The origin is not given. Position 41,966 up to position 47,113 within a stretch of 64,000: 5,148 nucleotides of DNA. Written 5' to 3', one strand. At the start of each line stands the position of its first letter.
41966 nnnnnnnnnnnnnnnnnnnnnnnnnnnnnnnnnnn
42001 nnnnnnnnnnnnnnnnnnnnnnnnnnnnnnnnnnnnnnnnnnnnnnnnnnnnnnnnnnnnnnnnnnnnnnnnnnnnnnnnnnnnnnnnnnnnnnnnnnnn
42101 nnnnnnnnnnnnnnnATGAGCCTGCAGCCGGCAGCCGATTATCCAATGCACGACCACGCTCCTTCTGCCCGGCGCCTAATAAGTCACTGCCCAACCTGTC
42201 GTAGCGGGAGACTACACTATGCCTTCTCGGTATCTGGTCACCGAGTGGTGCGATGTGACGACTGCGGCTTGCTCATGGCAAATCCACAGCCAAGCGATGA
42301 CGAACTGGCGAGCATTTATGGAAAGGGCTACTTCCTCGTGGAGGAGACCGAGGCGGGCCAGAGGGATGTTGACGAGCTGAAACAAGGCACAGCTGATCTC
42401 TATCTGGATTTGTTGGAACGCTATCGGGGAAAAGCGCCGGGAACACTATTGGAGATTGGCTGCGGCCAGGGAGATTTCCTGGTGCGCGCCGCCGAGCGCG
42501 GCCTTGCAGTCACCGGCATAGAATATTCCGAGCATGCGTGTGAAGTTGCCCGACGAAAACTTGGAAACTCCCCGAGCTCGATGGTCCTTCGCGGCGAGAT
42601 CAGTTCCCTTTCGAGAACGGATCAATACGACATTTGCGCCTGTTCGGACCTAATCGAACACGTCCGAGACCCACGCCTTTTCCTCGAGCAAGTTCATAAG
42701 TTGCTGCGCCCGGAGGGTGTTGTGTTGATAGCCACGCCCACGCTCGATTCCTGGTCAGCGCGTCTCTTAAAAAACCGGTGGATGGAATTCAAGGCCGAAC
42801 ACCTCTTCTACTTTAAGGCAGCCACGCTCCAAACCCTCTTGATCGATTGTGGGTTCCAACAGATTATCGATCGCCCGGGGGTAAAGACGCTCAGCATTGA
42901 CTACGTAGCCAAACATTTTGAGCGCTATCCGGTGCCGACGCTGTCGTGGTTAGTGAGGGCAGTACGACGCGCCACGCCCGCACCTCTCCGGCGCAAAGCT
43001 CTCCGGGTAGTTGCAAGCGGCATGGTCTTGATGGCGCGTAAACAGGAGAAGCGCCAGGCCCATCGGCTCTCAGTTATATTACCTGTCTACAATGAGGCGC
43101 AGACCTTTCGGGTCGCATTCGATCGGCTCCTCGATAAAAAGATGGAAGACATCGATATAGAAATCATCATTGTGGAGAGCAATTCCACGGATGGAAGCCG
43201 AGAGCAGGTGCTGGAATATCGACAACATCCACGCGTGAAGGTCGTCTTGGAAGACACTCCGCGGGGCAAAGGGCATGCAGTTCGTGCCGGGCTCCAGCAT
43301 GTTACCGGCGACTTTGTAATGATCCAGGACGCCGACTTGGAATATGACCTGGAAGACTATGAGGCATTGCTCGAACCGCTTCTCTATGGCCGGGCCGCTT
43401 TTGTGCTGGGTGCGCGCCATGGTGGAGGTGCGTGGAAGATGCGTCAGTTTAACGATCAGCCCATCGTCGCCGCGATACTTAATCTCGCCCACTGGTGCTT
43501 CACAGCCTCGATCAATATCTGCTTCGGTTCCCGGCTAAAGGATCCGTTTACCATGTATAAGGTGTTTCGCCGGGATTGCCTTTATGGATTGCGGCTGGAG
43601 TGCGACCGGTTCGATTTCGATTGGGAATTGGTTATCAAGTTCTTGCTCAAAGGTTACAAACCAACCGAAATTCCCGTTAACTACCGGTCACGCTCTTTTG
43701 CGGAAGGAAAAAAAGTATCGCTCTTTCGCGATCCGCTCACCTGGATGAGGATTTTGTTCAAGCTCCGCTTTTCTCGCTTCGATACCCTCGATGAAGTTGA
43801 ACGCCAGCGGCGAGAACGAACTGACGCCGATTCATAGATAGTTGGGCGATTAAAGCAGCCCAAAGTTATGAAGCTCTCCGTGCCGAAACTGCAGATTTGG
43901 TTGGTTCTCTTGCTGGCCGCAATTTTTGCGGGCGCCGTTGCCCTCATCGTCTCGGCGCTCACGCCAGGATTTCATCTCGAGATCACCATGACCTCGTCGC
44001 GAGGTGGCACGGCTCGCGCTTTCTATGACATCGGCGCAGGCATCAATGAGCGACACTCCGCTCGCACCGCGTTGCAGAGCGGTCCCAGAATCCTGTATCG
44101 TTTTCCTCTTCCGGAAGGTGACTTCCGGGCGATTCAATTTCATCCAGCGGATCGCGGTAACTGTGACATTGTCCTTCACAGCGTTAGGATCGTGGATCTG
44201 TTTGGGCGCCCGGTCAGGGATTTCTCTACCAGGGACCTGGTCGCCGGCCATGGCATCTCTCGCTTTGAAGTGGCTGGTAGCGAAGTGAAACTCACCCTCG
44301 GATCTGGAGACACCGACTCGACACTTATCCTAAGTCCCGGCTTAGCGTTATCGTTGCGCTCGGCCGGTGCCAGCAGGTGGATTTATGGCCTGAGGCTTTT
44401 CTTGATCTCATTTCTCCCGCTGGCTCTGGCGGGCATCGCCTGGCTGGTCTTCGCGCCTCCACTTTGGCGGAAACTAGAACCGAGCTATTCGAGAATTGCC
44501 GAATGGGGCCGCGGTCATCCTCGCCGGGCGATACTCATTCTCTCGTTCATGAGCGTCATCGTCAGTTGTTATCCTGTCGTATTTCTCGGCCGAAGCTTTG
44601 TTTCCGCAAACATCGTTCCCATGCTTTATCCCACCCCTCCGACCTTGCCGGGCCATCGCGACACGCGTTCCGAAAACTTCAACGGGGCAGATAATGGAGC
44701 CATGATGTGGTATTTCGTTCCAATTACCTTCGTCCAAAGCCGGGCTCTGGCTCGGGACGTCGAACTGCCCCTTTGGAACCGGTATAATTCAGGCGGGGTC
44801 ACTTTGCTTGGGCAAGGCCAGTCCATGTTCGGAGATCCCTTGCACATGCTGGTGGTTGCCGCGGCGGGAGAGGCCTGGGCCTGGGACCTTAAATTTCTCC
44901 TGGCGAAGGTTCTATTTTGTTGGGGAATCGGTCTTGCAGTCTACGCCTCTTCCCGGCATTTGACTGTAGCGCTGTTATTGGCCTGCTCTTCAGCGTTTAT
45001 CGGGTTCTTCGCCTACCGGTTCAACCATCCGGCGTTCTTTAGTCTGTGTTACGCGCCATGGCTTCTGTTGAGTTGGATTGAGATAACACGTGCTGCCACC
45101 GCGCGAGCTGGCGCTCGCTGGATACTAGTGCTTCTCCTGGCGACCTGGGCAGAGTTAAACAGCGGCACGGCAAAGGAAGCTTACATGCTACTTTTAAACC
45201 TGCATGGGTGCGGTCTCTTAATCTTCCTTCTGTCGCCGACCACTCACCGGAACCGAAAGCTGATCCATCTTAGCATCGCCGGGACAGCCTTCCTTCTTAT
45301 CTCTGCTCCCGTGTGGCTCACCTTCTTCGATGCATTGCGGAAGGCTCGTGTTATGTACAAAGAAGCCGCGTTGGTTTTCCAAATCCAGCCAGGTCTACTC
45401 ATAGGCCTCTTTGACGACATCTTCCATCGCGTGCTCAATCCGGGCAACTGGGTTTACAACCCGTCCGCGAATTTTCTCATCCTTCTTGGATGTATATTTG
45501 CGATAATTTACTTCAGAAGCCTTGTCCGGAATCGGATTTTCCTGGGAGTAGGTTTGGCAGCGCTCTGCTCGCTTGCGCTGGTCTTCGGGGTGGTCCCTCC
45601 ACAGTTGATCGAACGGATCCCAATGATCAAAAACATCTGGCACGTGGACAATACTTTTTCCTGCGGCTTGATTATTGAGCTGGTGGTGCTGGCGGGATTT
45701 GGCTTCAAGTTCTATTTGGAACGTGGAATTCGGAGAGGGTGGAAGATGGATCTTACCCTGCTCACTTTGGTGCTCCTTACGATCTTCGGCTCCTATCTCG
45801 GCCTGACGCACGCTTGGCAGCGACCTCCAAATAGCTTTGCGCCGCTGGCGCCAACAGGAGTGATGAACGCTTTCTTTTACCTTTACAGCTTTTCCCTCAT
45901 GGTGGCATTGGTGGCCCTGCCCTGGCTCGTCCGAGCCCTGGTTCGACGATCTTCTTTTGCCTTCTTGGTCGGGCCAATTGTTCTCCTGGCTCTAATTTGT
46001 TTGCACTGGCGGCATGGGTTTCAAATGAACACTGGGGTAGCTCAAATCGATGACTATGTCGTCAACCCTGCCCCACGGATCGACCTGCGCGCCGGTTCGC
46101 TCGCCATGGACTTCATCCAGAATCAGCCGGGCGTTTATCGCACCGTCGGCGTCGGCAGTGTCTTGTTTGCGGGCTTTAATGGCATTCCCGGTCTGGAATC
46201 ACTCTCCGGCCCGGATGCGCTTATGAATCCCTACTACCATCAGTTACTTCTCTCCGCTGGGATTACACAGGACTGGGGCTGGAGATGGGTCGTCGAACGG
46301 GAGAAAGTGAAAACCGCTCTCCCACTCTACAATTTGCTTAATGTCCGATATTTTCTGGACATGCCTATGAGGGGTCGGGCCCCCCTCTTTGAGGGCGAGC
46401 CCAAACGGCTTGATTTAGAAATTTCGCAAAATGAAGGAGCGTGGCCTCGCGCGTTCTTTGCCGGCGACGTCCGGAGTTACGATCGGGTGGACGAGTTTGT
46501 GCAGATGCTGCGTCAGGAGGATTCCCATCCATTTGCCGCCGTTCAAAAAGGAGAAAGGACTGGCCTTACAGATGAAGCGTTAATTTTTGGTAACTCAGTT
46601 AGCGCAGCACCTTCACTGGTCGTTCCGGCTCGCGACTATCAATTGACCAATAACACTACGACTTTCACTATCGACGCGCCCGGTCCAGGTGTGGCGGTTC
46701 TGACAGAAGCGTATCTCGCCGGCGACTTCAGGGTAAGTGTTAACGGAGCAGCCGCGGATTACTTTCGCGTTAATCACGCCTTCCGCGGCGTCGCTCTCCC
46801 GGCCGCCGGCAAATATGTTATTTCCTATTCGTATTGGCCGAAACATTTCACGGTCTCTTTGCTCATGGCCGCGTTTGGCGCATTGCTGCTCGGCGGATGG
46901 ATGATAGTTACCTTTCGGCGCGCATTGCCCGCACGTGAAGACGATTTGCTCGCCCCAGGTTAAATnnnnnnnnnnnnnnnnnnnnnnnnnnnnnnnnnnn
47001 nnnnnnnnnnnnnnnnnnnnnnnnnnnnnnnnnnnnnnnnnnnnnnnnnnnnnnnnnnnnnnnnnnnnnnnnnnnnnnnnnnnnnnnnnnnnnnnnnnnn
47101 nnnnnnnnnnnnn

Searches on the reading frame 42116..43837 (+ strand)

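Call 6: search_protein_families(library=pfam, proteins=[window:42116-43837:+], max_evalue=0.001)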
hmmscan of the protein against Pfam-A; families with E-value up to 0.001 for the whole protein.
window:42116-43837:+ (573 aa): 12 families
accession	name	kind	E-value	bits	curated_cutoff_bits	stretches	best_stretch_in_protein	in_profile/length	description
PF00535.33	Glycos_transf_2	-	1.1e-27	97.5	23.3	1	319-437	1-118/168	Glycosyl transferase family 2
PF13489.12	Methyltransf_23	-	3e-24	86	27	1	95-248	8-160/164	Methyltransferase domain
PF08241.18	Methyltransf_11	-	2.5e-16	60.5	21.2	1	112-205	1-95/95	Methyltransferase domain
PF08242.18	Methyltransf_12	-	2.9e-16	60.4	30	1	112-203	1-98/98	Methyltransferase domain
PF13649.12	Methyltransf_25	-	2.6e-14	54.1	27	1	112-201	2-97/97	Methyltransferase domain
PF13847.12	Methyltransf_31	-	3e-14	53.4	27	1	110-214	6-118/145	Methyltransferase domain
PF02353.26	CMAS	-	1.3e-08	35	27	1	100-211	55-170/273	Mycolic acid cyclopropane synthetase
PF08003.17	Methyltransf_9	-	6.5e-06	25.8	23.8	1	110-250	118-263/315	Protein of unknown function (DUF1698)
PF05401.17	NodS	-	1.6e-05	25.3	24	1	104-206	40-145/201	Nodulation protein S (NodS)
PF10111.15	Glyco_tranf_2_2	-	4.3e-05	23.6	27.3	1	319-419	1-103/276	Glycosyltransferase like family 2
PF07021.18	MetW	-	0.00059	20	21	0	110-217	16-119/193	Methionine biosynthesis protein MetW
PF13641.12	Glyco_tranf_2_3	-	0.00067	20.2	27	0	317-407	2-96/230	Glycosyltransferase like family 2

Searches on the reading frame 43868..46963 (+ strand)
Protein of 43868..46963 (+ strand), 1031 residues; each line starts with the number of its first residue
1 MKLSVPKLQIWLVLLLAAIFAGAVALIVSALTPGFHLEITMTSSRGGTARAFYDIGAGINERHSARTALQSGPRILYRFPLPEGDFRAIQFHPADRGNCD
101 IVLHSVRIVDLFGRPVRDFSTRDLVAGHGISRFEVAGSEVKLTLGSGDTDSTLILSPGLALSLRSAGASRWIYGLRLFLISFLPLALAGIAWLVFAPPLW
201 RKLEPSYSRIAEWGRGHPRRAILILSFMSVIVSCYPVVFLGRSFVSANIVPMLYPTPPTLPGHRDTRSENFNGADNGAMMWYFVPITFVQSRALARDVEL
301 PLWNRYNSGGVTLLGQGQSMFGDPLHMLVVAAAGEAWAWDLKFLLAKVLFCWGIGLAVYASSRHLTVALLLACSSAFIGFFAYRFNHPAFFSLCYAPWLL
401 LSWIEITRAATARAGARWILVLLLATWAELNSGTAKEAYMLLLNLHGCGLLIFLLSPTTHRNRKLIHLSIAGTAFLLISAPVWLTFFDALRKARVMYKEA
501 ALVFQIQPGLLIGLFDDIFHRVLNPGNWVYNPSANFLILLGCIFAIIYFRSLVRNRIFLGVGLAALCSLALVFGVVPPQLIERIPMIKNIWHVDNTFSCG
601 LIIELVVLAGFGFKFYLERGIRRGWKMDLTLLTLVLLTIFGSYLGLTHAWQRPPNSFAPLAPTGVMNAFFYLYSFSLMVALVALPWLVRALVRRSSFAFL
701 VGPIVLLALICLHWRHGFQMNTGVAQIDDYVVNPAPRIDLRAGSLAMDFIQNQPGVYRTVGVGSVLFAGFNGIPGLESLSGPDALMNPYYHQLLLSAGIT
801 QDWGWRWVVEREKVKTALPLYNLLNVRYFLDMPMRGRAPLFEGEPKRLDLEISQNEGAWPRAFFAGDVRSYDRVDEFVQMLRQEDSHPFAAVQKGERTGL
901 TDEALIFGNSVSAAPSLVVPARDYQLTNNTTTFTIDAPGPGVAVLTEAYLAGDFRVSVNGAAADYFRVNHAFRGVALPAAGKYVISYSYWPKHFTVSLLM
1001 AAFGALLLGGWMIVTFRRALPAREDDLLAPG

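Call 6: search_protein_families(library=pfam, proteins=[window:43868-46963:+], max_evalue=0.001)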
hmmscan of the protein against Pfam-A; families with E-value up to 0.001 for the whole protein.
window:43868-46963:+ (1031 aa): 0 families

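Call 18: search_protein_families(library=ncbifam, proteins=[window:43868-46963:+], max_evalue=0.01)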
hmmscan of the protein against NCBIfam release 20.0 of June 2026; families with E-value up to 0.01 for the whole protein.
window:43868-46963:+ (1031 aa): 0 families

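Call 86: search_solved_structures(query=window:43868-46963:+, max_evalue=1)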
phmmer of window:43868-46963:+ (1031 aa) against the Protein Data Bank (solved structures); distinct sequences matched with E-value up to 1: 0.
